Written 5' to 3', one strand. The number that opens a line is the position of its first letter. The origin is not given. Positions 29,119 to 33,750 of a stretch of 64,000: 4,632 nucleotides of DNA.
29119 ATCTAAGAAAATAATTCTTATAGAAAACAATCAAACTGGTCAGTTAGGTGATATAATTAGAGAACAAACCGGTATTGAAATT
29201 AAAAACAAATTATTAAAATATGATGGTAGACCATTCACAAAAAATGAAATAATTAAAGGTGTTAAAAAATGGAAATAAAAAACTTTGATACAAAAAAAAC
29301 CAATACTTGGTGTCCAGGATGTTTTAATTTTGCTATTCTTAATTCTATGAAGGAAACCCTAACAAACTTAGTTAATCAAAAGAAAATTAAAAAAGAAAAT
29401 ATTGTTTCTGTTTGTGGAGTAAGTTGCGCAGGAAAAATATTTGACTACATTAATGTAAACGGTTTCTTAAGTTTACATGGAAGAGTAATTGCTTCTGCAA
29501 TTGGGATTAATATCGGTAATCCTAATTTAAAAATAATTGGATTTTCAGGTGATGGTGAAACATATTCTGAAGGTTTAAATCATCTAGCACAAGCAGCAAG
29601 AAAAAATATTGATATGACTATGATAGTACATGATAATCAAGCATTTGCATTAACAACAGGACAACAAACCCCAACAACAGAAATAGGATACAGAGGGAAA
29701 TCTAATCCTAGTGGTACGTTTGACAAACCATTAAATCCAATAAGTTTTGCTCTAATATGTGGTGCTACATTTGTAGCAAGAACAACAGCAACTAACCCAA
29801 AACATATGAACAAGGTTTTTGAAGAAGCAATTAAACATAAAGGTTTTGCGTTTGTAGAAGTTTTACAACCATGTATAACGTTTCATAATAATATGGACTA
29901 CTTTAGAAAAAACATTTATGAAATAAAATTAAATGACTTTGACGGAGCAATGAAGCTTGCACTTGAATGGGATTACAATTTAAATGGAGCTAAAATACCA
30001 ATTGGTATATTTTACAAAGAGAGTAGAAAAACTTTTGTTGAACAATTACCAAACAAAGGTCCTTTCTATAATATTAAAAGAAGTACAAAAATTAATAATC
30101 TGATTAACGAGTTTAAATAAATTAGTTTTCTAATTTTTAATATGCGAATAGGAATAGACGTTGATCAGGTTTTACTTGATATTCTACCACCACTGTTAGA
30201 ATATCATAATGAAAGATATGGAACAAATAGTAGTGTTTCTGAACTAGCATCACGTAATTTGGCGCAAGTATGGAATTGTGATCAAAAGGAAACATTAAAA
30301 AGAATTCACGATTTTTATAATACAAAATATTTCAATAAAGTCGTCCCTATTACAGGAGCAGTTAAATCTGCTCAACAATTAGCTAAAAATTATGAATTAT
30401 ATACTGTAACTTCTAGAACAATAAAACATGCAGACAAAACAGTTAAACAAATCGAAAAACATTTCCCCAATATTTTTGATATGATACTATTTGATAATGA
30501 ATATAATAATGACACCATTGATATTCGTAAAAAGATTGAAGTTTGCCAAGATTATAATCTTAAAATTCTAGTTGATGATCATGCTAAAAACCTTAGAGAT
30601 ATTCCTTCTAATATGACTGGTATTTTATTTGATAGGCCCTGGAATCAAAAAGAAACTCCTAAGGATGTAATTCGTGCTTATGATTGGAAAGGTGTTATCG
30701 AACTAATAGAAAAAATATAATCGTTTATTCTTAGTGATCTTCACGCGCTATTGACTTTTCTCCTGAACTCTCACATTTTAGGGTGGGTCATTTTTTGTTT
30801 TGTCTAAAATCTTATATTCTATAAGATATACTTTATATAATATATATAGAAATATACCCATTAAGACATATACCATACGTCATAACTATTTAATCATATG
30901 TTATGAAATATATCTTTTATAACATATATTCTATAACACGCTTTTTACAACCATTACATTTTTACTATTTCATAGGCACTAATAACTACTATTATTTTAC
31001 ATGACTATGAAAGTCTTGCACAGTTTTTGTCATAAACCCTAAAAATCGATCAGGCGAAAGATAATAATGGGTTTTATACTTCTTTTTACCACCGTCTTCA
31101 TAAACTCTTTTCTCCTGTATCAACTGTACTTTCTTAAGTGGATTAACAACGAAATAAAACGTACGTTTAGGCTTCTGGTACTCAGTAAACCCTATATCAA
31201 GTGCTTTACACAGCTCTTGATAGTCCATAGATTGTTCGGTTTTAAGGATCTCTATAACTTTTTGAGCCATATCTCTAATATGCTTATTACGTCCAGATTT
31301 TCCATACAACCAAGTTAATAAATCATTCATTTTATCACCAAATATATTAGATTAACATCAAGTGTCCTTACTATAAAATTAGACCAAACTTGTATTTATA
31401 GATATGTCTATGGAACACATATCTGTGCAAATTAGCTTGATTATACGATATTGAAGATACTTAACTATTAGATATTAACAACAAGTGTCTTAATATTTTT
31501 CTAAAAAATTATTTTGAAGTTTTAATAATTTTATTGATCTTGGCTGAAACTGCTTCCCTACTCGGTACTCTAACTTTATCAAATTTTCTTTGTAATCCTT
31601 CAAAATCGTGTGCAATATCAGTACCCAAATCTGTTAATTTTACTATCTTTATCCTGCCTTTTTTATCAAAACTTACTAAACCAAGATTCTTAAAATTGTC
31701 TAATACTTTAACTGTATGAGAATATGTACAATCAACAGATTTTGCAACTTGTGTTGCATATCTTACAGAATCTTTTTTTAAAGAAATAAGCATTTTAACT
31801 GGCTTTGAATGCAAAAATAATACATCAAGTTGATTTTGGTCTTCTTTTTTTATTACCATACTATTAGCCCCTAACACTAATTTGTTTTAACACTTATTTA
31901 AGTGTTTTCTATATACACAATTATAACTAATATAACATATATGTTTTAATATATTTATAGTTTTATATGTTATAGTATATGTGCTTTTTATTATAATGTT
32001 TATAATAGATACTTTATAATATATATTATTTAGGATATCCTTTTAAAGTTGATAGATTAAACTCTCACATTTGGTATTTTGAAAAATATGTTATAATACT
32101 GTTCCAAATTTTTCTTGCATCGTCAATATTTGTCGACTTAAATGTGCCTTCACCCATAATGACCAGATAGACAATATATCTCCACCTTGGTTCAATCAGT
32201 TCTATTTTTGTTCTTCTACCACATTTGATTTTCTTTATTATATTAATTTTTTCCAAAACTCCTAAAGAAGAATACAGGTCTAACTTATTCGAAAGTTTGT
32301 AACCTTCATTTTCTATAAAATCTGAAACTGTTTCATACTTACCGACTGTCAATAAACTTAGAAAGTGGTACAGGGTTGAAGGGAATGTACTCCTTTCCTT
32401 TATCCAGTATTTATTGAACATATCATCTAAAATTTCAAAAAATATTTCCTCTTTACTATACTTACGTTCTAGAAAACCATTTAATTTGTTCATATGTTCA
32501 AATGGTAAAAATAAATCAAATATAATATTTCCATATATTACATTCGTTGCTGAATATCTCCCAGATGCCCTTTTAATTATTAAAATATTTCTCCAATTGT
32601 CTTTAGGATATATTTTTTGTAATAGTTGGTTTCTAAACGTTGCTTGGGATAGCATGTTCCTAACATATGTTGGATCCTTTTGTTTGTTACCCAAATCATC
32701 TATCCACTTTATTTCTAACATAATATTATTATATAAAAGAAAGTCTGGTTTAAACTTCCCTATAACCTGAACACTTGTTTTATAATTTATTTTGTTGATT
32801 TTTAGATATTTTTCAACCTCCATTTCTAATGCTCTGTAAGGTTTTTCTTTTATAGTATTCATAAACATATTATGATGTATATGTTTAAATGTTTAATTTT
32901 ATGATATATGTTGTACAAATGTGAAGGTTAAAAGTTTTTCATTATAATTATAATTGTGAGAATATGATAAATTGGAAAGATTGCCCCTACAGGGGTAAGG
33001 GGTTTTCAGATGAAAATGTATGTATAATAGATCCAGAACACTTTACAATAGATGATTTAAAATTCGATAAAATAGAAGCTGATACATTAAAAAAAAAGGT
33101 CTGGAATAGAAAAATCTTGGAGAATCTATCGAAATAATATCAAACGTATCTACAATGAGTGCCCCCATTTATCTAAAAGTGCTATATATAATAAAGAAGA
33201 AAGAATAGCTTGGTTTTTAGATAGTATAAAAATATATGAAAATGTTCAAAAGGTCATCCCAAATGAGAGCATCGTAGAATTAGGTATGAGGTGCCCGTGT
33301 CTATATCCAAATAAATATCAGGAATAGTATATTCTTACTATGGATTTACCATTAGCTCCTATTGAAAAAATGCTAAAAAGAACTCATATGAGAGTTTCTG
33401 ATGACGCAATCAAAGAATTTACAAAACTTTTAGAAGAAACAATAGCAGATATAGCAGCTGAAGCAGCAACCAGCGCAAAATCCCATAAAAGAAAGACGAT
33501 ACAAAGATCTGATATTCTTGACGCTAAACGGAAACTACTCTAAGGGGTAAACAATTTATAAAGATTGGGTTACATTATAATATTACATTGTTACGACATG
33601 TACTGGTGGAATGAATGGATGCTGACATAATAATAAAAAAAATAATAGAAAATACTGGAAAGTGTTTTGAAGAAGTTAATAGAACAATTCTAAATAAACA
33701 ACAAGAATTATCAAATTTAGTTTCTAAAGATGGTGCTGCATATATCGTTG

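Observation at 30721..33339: AT-rich 2.6-kb islet between HAD nucleotidase and histone genes: regulators, nuclease-fold protein, matching operators, frameshifted ORF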

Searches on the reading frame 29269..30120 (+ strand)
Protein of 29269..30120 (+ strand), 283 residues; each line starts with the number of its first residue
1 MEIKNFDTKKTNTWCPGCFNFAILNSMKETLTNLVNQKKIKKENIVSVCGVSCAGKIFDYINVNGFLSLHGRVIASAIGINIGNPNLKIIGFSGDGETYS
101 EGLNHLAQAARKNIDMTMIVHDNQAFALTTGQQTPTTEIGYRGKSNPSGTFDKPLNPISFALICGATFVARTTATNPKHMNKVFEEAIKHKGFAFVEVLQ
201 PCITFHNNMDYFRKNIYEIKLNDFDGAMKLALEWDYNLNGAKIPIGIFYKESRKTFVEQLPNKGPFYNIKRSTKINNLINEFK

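Call 4: search_protein_families(library=pfam, proteins=[window:29269-30120:+], max_evalue=0.1)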
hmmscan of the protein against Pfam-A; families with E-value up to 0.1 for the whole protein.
window:29269-30120:+ (283 aa): 2 families
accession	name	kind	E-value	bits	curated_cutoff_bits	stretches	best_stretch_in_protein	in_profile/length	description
PF02775.26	TPP_enzyme_C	-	3.9e-28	98.6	21.9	1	59-198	20-151/151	Thiamine pyrophosphate enzyme, C-terminal TPP binding domain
PF12367.13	PFO_beta_C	-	7.6e-10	39.2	24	1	202-262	1-63/66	Pyruvate ferredoxin oxidoreductase beta subunit C terminal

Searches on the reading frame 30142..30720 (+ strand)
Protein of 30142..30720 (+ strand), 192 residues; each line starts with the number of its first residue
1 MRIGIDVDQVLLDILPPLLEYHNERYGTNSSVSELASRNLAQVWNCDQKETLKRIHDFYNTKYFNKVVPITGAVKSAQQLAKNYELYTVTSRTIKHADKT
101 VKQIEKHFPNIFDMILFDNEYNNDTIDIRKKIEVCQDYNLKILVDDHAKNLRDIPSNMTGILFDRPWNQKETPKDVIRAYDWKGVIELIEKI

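Call 4: search_protein_families(library=pfam, proteins=[window:30142-30720:+], max_evalue=0.1)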
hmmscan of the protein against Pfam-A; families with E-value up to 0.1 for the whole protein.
window:30142-30720:+ (192 aa): 3 families
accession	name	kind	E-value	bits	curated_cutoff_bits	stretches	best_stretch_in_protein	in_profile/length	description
PF06941.18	NT5C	-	3.9e-19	69.6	24.8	1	3-189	4-174/180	5' nucleotidase, deoxy (Pyrimidine), cytosolic type C protein (NT5C)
PF03031.24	NIF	-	1.5e-05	25.2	21.8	1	76-161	46-131/160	NLI interacting factor-like phosphatase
PF18689.6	PriX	-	0.016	15.9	25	1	35-102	23-88/95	Primase X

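Call 20: find_encoding_contigs(protein=window:30142-30720:+, flank=10000, max_places=10)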
Protein window:30142-30720:+ (192 aa): 3 contigs read that carry it; 2 places shown.
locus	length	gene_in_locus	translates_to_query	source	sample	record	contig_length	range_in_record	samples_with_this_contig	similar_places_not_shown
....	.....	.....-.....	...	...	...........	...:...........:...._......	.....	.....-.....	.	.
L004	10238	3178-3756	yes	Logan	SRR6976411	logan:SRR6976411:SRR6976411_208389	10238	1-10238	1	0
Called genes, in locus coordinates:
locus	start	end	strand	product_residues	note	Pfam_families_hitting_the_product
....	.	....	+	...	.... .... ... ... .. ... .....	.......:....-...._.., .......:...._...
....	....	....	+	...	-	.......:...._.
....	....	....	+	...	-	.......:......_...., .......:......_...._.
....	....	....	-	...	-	-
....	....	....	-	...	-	-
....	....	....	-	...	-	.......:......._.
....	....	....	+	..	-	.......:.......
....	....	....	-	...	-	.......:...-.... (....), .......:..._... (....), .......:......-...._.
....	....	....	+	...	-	-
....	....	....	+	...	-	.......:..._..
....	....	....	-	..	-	-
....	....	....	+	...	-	-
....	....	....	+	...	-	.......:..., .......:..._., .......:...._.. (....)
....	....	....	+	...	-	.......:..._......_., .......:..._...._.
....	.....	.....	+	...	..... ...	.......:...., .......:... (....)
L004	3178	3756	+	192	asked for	PF06941:NT5C, PF03031:NIF (weak)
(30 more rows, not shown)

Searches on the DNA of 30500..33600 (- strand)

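Call 48: search_rna_families(source=window, start=30500, end=33600, threshold=evalue, max_evalue=5)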
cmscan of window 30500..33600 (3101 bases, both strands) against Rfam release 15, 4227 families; matches with E-value up to 5: 1.
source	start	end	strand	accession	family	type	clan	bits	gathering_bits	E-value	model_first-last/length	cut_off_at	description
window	32158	32227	-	RF01625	ceN28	Gene; snRNA; snoRNA; CD-box;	-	19.2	70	1.2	1-88/88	no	Caenorhabditis snoRNA ceN28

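Call 96: search_rna_families(sources=[L005, L029, window], threshold=gathering)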
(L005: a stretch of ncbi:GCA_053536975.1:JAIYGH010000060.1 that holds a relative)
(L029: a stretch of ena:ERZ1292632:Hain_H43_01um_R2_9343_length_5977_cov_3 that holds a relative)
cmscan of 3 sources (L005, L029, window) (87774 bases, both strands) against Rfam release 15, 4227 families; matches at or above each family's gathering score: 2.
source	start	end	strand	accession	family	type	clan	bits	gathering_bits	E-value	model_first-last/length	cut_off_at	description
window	5958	6032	-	RF00005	tRNA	Gene; tRNA;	CL00001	65.9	29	5.8e-12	1-71/71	no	tRNA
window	26967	27039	-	RF00005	tRNA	Gene; tRNA;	CL00001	63.7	29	2.3e-11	1-71/71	no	tRNA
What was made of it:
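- No Rfam match (calls 48, 96).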
